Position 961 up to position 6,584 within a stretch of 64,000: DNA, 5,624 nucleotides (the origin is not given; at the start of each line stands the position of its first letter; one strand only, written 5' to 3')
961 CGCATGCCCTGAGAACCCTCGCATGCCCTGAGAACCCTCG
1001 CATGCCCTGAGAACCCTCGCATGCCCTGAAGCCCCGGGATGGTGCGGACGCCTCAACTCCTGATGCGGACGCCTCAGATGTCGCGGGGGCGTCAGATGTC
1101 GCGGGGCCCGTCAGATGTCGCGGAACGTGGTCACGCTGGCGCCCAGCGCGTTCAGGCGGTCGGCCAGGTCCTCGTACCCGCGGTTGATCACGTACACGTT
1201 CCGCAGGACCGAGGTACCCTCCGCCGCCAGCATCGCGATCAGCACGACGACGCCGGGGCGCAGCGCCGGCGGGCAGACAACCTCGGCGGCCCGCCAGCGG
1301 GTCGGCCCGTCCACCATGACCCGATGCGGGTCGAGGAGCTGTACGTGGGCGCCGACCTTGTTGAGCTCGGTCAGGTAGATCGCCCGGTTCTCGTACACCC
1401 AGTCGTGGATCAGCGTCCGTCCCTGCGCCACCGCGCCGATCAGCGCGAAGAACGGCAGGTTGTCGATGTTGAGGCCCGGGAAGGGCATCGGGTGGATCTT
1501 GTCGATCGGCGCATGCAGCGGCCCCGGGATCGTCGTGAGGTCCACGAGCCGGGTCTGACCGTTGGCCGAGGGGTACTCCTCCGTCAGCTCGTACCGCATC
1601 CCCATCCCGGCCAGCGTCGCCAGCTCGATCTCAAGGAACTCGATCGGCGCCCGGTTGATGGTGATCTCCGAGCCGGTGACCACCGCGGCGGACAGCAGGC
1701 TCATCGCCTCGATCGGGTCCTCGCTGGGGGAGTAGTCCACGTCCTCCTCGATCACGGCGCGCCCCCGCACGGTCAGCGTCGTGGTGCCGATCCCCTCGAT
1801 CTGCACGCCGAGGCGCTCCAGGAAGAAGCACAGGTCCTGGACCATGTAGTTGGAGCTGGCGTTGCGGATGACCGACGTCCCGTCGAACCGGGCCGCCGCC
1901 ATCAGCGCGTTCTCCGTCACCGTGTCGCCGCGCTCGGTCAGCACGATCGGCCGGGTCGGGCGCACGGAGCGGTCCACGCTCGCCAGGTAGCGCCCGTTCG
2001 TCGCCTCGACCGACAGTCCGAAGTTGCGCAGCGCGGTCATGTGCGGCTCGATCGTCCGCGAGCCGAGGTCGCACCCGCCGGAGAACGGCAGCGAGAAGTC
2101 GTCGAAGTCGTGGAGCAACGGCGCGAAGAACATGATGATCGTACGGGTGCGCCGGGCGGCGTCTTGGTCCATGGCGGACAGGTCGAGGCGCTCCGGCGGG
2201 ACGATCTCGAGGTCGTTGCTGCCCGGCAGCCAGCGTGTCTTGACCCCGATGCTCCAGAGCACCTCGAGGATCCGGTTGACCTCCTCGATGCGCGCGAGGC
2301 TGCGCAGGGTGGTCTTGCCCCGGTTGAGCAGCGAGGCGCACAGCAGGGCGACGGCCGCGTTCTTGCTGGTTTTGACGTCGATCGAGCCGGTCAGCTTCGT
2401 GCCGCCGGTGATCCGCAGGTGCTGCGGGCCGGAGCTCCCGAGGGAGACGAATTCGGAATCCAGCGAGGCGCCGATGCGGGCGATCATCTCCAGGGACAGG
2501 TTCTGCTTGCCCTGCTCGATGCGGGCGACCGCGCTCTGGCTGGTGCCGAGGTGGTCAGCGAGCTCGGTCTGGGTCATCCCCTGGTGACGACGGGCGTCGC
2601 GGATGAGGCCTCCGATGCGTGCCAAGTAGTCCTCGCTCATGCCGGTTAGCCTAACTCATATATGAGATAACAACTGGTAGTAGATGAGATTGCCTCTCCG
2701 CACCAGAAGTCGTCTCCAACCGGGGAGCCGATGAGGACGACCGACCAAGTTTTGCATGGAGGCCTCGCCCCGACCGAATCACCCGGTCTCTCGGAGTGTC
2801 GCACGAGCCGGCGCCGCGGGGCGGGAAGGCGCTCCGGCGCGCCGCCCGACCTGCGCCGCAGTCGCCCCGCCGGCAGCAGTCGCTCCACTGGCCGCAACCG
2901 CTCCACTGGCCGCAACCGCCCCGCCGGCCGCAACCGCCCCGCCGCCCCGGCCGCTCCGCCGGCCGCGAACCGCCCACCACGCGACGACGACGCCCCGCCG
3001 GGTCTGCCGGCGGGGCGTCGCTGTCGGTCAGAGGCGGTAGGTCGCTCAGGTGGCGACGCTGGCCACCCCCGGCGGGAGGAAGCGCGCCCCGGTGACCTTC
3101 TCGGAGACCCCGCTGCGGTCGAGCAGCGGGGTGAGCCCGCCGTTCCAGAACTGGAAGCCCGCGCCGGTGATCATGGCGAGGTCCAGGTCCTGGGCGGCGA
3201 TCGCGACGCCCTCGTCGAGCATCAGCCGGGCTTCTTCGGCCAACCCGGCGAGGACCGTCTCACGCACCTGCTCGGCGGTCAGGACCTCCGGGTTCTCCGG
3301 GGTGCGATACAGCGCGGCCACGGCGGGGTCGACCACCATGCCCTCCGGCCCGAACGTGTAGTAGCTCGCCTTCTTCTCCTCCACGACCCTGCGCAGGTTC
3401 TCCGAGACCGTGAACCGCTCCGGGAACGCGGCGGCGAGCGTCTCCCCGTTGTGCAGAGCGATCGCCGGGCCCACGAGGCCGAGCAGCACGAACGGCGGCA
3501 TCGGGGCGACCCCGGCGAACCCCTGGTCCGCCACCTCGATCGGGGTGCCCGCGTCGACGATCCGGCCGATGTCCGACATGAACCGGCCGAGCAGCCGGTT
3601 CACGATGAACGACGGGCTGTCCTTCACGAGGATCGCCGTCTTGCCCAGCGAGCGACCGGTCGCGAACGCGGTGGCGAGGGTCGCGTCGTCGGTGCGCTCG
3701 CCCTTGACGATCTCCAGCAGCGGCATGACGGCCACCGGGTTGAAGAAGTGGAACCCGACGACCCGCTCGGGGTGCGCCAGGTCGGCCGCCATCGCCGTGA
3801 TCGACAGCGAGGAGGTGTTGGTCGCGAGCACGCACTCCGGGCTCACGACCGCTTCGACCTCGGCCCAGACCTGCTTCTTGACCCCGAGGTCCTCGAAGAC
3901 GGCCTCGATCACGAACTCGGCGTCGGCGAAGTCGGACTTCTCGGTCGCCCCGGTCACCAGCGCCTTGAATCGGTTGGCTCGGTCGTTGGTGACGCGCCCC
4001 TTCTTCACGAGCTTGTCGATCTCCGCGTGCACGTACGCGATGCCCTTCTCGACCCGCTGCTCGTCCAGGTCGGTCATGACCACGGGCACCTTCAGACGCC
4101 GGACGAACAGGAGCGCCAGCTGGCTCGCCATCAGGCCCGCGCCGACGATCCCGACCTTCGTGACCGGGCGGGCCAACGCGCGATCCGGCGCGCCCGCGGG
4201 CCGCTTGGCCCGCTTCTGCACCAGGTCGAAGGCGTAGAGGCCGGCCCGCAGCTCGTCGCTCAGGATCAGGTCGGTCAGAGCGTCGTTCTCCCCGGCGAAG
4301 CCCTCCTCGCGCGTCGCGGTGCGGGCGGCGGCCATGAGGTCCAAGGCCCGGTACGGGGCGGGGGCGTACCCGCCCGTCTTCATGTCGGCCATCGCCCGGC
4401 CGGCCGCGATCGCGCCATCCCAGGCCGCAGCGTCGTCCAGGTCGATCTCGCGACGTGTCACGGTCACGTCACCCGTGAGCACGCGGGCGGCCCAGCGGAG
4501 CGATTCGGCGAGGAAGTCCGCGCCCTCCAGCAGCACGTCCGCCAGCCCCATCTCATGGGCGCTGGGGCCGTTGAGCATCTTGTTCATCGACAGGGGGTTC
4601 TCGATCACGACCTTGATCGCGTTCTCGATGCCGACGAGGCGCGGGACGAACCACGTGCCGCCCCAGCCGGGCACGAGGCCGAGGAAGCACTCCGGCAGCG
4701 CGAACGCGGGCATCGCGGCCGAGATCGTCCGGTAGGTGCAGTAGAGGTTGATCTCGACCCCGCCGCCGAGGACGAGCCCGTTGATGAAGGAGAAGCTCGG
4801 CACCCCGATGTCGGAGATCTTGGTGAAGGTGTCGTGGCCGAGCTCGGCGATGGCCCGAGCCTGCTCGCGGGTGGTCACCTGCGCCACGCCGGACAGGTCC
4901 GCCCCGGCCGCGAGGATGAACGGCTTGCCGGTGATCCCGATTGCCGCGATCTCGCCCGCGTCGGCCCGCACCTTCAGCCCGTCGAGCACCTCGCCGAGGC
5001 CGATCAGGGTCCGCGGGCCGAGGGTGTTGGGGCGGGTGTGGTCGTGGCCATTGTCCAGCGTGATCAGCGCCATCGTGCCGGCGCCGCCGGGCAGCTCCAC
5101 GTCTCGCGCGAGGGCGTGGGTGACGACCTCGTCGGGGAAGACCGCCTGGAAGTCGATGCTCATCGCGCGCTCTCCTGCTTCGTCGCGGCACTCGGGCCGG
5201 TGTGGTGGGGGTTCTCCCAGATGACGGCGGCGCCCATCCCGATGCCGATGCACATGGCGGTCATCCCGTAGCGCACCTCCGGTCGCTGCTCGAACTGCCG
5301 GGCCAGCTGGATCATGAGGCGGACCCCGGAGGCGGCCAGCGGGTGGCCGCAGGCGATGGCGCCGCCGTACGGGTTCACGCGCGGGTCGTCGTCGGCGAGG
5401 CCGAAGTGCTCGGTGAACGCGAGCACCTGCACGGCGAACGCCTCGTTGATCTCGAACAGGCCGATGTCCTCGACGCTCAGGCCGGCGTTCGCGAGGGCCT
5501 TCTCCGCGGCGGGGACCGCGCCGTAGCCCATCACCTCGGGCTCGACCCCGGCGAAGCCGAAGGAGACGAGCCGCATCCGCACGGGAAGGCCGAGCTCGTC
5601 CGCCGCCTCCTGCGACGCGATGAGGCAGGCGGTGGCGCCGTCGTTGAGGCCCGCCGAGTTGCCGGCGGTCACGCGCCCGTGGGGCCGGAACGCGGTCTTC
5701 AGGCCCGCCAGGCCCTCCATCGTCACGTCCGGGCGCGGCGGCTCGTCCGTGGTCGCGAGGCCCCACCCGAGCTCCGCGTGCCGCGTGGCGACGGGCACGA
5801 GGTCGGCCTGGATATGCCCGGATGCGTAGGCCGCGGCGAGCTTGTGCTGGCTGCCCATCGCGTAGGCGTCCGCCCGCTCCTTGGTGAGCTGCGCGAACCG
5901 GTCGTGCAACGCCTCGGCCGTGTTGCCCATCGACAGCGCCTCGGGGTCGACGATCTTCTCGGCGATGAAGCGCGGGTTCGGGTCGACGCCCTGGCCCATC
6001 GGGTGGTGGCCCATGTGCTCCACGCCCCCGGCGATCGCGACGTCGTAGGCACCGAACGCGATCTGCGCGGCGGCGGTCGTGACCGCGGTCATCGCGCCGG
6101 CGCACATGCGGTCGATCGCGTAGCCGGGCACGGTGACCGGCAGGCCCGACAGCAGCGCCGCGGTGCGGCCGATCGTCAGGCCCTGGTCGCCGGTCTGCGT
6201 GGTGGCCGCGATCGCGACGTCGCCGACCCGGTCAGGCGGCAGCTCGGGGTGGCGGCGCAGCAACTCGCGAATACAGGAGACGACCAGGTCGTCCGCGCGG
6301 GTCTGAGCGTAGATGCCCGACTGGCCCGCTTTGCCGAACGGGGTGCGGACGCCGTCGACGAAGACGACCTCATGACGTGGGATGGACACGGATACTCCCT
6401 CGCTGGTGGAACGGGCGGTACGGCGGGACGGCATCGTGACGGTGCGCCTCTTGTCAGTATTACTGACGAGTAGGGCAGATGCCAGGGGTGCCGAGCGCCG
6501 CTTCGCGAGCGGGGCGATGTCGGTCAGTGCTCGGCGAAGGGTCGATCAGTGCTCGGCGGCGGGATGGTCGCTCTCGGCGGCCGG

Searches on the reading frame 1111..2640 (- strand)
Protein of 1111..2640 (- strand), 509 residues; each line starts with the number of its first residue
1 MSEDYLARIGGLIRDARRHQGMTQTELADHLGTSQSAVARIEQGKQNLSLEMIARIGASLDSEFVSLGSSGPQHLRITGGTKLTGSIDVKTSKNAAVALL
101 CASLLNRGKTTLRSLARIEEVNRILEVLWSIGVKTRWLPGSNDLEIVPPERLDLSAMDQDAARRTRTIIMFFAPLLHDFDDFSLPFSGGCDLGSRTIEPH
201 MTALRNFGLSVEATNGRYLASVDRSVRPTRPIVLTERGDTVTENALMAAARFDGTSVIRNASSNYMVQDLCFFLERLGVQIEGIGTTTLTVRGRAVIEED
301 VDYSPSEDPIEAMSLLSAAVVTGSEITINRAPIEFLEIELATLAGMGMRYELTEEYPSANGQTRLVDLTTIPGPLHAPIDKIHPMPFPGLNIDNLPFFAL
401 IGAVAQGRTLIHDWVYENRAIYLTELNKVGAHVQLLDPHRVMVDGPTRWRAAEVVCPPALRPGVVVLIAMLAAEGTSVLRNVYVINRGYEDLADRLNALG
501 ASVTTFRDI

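Call 21: search_protein_families(library=pfam, proteins=[window:1111-2640:-])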
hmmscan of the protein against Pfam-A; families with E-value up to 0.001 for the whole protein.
window:1111-2640:- (509 aa): 5 families
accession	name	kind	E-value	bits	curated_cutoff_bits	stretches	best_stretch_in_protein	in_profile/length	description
PF00275.25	EPSP_synthase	-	3.2e-44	151.7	22.8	1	78-496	2-417/417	EPSP synthase (3-phosphoshikimate 1-carboxyvinyltransferase)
PF01381.28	HTH_3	-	3e-12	46.8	23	1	13-57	1-45/55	Helix-turn-helix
PF13560.12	HTH_31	-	2.7e-10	40.8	27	1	9-56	2-50/64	Helix-turn-helix domain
PF12844.13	HTH_19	-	6.4e-05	23.2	30.2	1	12-56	3-47/64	Helix-turn-helix domain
PF13744.12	HTH_37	-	0.00034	20.8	27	0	9-47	19-57/80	Helix-turn-helix domain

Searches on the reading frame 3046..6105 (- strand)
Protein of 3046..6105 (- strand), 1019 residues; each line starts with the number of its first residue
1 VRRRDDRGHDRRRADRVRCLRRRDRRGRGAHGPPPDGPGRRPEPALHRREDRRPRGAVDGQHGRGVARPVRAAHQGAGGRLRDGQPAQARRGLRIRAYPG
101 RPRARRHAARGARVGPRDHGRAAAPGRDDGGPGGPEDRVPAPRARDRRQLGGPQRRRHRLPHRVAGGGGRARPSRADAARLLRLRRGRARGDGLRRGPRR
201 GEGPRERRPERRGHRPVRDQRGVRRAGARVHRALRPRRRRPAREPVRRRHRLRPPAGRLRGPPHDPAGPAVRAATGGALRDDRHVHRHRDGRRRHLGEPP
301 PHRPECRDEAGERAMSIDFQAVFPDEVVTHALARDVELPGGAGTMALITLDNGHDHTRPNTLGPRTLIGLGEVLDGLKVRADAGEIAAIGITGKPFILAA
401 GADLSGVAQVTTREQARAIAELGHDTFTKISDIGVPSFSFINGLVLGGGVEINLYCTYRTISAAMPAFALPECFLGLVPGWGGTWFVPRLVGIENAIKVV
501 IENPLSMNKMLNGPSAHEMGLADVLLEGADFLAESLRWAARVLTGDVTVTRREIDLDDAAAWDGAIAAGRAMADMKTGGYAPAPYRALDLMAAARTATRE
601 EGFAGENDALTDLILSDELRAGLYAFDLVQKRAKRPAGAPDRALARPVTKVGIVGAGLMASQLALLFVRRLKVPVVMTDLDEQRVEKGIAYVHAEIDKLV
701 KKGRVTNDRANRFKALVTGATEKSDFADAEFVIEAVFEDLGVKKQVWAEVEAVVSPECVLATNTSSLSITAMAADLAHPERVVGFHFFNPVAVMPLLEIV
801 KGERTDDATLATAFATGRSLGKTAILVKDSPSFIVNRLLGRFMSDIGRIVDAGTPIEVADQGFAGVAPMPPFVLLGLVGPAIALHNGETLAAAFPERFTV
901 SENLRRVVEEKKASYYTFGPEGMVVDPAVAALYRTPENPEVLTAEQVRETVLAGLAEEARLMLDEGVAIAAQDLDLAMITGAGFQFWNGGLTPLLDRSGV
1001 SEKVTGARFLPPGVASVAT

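Call 87: search_protein_families(library=pfam, proteins=[window:3046-6105:-])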
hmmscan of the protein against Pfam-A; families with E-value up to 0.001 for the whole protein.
window:3046-6105:- (1019 aa): 4 families
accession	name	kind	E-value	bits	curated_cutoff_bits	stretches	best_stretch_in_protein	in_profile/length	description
PF02737.24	3HCDH_N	-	1.4e-58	198.2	22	1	650-829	1-179/180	3-hydroxyacyl-CoA dehydrogenase, NAD binding domain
PF00378.25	ECH_1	-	2.9e-21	76.4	27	1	345-544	6-192/251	Enoyl-CoA hydratase/isomerase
PF16113.10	ECH_2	-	2e-13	51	27.2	1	378-492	28-144/335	Enoyl-CoA hydratase/isomerase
PF00725.27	3HCDH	-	1.4e-08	35.6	22.1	1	833-913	2-86/97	3-hydroxyacyl-CoA dehydrogenase, C-terminal domain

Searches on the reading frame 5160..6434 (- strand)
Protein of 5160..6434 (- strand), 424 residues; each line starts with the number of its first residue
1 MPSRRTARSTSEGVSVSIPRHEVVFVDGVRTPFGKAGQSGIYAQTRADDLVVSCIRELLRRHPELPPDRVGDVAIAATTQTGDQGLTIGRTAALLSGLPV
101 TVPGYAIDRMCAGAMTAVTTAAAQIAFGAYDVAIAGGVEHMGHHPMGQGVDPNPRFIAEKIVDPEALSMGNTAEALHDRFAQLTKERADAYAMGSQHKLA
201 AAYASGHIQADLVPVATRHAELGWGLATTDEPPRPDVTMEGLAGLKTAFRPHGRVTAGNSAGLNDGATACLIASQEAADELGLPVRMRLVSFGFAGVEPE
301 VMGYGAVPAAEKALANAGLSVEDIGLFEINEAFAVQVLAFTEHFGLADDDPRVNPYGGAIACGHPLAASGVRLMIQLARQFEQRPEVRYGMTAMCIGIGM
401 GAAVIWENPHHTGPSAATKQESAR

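Call 21: search_protein_families(library=pfam, proteins=[window:5160-6434:-])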
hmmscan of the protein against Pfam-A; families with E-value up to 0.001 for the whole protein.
window:5160-6434:- (424 aa): 4 families
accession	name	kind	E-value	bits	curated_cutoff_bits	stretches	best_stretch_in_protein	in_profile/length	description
PF00108.29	Thiolase_N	-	4.1e-54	184.1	26.4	1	23-275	1-259/260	Thiolase, N-terminal domain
PF02803.24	Thiolase_C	-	5.9e-36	123.3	27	1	286-407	4-122/123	Thiolase, C-terminal domain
PF22691.2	Thiolase_C_1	-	1.3e-08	35.1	28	1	304-348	18-62/144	Thiolase C-terminal domain-like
PF00109.32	ketoacyl-synt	-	0.00035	20.7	20.8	1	103-144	166-207/252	Beta-ketoacyl synthase, N-terminal domain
